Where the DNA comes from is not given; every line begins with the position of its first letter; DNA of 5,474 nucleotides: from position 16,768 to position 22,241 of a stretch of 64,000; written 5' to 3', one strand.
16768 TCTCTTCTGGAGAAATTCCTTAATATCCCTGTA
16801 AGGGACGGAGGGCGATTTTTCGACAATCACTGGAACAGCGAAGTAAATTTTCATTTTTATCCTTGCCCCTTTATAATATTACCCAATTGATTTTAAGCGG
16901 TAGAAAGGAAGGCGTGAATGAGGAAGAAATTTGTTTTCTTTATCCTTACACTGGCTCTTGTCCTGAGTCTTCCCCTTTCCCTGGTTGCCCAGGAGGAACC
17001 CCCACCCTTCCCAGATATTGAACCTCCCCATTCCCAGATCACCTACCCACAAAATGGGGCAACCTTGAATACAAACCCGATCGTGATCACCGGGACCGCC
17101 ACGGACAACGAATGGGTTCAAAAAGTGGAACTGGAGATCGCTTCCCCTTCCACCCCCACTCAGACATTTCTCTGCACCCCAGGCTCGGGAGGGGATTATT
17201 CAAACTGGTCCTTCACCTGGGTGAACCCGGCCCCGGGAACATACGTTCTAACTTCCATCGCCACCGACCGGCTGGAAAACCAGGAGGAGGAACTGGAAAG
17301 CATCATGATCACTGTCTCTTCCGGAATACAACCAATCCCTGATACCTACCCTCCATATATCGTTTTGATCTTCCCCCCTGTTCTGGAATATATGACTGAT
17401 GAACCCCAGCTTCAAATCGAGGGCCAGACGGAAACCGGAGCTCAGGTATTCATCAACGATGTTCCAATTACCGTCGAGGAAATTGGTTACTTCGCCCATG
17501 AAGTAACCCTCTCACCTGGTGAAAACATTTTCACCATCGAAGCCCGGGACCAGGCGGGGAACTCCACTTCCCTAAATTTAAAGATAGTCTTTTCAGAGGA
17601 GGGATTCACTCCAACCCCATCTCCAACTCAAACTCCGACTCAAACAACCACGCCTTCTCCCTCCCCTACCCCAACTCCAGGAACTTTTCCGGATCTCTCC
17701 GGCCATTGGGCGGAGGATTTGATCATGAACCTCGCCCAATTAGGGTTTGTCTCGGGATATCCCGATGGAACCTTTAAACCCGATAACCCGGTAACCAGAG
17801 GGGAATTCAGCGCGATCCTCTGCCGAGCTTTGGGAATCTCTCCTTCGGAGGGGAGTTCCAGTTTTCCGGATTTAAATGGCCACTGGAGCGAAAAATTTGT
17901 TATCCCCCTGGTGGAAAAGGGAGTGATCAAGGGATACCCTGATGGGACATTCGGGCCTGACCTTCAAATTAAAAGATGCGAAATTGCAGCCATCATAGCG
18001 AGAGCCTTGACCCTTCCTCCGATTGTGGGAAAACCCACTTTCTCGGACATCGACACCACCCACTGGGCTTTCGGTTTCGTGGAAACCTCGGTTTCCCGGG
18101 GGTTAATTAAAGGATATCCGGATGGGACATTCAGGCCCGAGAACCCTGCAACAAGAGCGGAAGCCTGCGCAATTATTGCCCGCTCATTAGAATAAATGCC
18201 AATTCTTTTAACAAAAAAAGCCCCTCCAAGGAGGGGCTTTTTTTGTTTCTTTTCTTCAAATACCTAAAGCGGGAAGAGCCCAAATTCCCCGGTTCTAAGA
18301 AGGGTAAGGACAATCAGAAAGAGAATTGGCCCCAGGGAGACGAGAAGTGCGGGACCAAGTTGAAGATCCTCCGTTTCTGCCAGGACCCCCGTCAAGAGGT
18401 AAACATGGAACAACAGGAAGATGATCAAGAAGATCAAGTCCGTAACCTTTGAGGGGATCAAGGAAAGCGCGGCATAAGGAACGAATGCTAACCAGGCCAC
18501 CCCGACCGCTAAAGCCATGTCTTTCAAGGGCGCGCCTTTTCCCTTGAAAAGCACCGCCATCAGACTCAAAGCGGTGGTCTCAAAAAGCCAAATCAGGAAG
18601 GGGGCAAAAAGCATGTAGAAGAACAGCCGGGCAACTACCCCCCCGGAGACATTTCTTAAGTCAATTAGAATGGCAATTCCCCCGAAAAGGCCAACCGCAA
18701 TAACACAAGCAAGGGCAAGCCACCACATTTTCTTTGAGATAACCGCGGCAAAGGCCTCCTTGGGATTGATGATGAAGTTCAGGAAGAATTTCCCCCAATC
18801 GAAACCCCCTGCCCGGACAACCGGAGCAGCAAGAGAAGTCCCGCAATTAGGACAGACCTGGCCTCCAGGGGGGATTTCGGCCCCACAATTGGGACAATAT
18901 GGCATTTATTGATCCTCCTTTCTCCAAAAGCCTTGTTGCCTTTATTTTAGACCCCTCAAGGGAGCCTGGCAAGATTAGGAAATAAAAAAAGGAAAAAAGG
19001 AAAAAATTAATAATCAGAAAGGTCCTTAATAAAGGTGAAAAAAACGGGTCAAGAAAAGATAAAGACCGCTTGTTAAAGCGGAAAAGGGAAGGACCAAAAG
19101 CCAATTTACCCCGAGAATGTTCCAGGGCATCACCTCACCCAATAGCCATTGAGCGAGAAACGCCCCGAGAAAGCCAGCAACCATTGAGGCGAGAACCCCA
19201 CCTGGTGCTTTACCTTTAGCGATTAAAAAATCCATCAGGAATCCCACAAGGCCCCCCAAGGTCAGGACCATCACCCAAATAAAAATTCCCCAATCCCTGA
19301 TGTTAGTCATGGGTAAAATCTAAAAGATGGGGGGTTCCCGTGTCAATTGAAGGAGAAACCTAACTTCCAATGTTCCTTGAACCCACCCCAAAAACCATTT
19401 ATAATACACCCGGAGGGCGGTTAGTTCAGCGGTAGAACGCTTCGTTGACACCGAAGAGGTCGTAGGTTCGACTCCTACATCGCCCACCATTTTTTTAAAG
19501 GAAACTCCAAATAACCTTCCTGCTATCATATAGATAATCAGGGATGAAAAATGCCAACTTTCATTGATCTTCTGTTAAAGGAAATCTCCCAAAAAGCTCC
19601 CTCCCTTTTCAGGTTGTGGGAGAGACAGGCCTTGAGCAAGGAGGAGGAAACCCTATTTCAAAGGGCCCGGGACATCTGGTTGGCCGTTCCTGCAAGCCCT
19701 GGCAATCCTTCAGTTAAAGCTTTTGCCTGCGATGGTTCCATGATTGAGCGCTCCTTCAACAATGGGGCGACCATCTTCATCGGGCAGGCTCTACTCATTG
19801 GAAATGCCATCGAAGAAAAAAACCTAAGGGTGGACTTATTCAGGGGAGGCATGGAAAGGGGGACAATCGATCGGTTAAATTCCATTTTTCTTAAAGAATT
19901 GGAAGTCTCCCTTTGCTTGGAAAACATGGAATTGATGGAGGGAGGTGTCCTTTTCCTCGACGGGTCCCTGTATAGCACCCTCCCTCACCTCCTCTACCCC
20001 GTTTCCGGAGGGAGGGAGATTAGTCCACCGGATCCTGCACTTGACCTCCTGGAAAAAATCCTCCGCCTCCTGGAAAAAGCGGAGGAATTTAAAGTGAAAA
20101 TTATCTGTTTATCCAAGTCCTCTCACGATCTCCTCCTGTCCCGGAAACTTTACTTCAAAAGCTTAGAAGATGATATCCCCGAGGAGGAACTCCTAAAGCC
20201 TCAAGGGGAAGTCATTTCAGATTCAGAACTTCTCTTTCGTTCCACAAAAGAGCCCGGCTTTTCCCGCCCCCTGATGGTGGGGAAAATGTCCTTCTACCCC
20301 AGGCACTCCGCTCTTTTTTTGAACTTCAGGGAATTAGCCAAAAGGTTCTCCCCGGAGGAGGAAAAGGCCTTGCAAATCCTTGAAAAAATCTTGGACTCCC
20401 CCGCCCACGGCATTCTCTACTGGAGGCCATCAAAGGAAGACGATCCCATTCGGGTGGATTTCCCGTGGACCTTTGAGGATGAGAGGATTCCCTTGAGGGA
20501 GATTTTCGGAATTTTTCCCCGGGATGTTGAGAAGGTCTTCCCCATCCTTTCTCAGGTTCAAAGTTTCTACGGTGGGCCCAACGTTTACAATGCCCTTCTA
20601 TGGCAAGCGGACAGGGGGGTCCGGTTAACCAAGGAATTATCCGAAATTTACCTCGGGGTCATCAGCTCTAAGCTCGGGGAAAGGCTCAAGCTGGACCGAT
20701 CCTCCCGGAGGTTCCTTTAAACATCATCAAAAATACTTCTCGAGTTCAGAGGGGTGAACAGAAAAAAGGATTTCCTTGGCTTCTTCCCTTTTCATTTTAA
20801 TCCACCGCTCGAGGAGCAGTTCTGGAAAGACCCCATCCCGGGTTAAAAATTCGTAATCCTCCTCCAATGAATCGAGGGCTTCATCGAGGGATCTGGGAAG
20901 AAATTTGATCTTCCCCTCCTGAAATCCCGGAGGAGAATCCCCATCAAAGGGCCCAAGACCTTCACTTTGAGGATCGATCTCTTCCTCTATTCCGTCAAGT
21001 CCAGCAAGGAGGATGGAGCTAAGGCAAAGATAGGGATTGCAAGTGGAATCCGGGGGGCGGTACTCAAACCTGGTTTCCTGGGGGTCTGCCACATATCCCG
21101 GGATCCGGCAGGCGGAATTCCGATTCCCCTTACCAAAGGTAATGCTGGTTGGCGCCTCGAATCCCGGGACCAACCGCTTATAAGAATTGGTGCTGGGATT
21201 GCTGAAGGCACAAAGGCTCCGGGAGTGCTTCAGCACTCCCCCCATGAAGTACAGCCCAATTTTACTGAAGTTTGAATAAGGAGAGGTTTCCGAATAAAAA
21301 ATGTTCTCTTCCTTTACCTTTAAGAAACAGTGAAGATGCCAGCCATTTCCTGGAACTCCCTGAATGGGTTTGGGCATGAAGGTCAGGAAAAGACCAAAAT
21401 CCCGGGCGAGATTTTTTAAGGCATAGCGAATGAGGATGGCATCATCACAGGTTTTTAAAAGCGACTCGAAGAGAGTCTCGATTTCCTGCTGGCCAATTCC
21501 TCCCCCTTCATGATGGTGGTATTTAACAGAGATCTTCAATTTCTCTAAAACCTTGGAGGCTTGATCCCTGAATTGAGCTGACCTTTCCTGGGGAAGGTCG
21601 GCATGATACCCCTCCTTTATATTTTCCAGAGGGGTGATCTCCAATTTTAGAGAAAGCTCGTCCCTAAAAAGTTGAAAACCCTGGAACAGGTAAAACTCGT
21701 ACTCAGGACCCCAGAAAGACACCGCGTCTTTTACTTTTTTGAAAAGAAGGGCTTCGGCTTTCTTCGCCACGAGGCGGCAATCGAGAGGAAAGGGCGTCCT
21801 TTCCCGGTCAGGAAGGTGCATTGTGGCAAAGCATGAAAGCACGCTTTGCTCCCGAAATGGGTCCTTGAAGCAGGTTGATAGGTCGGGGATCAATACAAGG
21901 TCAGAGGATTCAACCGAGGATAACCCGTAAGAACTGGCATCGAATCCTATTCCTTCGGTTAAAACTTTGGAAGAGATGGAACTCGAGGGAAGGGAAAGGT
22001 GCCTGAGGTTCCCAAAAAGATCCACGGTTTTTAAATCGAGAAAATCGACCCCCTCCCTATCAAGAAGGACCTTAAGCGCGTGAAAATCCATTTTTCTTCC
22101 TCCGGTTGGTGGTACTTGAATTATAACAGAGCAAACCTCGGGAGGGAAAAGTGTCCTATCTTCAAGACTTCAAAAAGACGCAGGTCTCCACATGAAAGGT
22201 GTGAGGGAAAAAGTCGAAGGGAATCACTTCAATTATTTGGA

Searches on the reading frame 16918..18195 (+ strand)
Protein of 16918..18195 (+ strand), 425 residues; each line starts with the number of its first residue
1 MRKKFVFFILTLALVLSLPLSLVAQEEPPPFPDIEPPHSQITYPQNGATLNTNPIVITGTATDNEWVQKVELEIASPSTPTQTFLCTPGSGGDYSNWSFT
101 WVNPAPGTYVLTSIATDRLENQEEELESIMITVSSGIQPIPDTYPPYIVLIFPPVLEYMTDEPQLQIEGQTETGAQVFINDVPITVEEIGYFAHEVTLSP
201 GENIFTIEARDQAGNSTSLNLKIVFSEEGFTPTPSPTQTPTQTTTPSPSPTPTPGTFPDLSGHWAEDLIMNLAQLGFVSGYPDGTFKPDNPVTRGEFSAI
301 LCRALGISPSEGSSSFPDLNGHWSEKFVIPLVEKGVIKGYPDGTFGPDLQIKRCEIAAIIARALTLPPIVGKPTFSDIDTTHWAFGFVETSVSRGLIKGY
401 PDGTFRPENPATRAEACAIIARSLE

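Call 62: search_protein_families(library=pfam, proteins=[window:16918-18195:+], max_evalue=0.000001)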
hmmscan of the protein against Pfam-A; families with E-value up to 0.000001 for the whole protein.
window:16918-18195:+ (425 aa): 3 families
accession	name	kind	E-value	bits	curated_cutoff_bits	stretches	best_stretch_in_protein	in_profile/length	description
PF00395.25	SLH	-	2.4e-48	162.3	20.8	3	374-417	1-44/44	S-layer homology domain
PF09136.16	Glucodextran_B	-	1.7e-11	44.3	27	1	158-223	12-79/83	Glucodextranase, domain B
PF17957.7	Big_7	-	1.3e-08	35.8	24.1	1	37-112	1-69/70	Bacterial Ig domain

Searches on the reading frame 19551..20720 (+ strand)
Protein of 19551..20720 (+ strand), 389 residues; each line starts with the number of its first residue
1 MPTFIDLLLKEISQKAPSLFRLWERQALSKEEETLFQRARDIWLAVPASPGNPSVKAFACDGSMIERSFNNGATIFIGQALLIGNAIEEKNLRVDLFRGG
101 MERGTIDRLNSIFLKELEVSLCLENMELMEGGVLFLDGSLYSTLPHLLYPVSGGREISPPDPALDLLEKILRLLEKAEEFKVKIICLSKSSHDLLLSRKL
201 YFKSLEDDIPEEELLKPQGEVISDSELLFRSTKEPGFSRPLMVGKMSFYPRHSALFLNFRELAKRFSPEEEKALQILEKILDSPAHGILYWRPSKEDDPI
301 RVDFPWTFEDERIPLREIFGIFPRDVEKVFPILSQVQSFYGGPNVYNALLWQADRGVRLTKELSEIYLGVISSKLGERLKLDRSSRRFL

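Call 62: search_protein_families(library=pfam, proteins=[window:19551-20720:+], max_evalue=0.000001)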
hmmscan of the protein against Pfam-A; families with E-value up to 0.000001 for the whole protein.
window:19551-20720:+ (389 aa): 1 family
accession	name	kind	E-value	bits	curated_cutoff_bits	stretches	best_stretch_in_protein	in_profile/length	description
PF09376.16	NurA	-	8.7e-13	48.8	21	1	57-358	3-253/254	NurA domain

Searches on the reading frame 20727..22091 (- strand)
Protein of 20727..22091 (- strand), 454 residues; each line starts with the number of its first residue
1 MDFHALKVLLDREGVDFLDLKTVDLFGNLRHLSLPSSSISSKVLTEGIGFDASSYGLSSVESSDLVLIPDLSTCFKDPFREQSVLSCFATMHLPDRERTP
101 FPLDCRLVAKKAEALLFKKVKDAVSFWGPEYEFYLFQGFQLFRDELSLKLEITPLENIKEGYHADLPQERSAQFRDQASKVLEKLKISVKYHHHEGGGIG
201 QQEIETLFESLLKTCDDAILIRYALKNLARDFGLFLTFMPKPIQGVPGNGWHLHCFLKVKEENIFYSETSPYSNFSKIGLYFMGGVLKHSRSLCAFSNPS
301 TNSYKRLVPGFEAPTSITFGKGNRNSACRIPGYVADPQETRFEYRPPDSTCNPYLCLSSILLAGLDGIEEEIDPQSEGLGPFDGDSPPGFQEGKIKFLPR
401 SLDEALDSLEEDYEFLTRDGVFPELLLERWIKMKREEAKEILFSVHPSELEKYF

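Call 29: search_protein_families(library=pfam, proteins=[window:20727-22091:-], max_evalue=0.00001)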
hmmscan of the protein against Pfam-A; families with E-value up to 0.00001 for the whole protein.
window:20727-22091:- (454 aa): 2 families
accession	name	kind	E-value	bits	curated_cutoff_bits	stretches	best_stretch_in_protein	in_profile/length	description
PF00120.29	Gln-synt_C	-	5.2e-92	309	24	1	104-453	3-344/344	Glutamine synthetase, catalytic domain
PF03951.24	Gln-synt_N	-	1.4e-20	73.1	33.4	1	15-91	2-79/82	Glutamine synthetase, beta-Grasp domain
